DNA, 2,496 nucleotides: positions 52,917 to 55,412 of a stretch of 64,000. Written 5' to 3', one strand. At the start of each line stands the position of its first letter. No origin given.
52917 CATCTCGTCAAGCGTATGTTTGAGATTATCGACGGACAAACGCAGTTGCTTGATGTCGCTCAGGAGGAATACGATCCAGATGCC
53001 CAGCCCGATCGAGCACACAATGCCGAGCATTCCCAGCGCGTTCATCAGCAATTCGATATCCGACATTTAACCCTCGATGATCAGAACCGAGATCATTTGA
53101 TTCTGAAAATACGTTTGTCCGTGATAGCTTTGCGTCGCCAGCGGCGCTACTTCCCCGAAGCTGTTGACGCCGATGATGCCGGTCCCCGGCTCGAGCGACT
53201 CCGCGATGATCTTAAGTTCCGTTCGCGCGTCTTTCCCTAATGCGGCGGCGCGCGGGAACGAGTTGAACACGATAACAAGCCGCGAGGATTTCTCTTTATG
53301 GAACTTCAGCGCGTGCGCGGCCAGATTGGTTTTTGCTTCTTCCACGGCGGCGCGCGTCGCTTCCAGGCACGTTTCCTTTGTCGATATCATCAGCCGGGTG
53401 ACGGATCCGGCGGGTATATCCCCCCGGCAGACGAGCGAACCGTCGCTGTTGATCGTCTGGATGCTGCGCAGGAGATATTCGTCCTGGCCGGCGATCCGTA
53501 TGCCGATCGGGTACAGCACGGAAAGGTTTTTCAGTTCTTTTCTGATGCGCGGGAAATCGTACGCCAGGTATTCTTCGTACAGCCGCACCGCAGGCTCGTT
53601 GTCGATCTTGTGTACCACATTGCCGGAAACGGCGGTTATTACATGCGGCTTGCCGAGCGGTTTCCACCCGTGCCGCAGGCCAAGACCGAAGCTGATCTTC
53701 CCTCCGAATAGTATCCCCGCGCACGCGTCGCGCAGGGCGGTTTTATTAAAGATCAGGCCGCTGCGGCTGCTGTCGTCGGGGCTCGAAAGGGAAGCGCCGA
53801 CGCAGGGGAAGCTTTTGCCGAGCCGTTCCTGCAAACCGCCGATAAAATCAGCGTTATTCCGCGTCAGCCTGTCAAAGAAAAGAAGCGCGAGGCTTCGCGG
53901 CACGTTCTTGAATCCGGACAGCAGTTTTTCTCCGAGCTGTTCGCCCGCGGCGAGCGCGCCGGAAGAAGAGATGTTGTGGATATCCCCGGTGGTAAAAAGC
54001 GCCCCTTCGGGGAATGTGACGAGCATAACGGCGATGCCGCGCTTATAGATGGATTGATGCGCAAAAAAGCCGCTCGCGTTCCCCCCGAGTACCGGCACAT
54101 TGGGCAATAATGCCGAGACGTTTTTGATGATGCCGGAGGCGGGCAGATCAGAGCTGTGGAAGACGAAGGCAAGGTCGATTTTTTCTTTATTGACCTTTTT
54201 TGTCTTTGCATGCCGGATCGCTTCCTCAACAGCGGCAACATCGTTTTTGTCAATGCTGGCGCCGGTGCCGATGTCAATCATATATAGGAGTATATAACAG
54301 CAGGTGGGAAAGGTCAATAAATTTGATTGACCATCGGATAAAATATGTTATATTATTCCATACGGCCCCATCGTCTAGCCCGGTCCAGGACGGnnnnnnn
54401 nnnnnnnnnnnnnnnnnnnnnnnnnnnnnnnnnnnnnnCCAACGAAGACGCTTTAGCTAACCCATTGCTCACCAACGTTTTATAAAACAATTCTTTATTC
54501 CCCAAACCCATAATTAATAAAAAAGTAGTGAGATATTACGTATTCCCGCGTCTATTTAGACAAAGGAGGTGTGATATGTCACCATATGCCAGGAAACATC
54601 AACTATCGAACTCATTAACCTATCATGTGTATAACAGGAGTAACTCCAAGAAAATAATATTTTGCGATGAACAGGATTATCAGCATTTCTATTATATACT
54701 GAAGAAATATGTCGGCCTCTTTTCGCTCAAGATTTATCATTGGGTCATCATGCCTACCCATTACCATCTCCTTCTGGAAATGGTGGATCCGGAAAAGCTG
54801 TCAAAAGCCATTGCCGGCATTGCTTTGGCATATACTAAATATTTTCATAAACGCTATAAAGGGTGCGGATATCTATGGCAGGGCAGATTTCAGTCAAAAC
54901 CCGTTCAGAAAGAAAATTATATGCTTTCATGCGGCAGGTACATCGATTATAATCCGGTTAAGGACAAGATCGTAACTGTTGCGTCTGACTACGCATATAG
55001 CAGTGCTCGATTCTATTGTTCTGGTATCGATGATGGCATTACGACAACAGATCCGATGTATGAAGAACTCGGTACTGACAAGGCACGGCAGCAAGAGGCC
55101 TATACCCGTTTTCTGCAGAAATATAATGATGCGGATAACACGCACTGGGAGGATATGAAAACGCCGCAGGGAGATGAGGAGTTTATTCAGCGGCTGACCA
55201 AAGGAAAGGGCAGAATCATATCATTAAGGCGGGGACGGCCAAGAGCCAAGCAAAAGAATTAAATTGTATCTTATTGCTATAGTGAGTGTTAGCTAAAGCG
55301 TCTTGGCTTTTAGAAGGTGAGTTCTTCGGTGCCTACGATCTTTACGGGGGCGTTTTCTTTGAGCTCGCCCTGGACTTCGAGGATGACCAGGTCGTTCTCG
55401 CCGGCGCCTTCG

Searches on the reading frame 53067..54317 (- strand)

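Call 12: search_protein_families(library=pfam, proteins=[window:53067-54317:-], max_evalue=0.00001)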
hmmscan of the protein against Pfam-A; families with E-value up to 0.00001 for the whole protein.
window:53067-54317:- (416 aa): 2 families
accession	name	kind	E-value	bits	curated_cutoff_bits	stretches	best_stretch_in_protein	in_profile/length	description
PF08495.15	FIST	-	7.6e-34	117.7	23.2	1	48-241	1-189/189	FIST N domain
PF10442.14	FIST_C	-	1.1e-21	77.8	28.5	1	243-392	1-131/131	FIST C domain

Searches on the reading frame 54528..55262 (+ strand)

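Call 12: search_protein_families(library=pfam, proteins=[window:54528-55262:+], max_evalue=0.00001)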
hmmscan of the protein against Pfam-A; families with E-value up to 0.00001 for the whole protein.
window:54528-55262:+ (244 aa): 1 family
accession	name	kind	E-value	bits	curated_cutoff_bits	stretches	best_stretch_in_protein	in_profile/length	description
PF01797.21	Y1_Tnp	-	3.3e-11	43.8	23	1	28-141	3-120/121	Transposase IS200 like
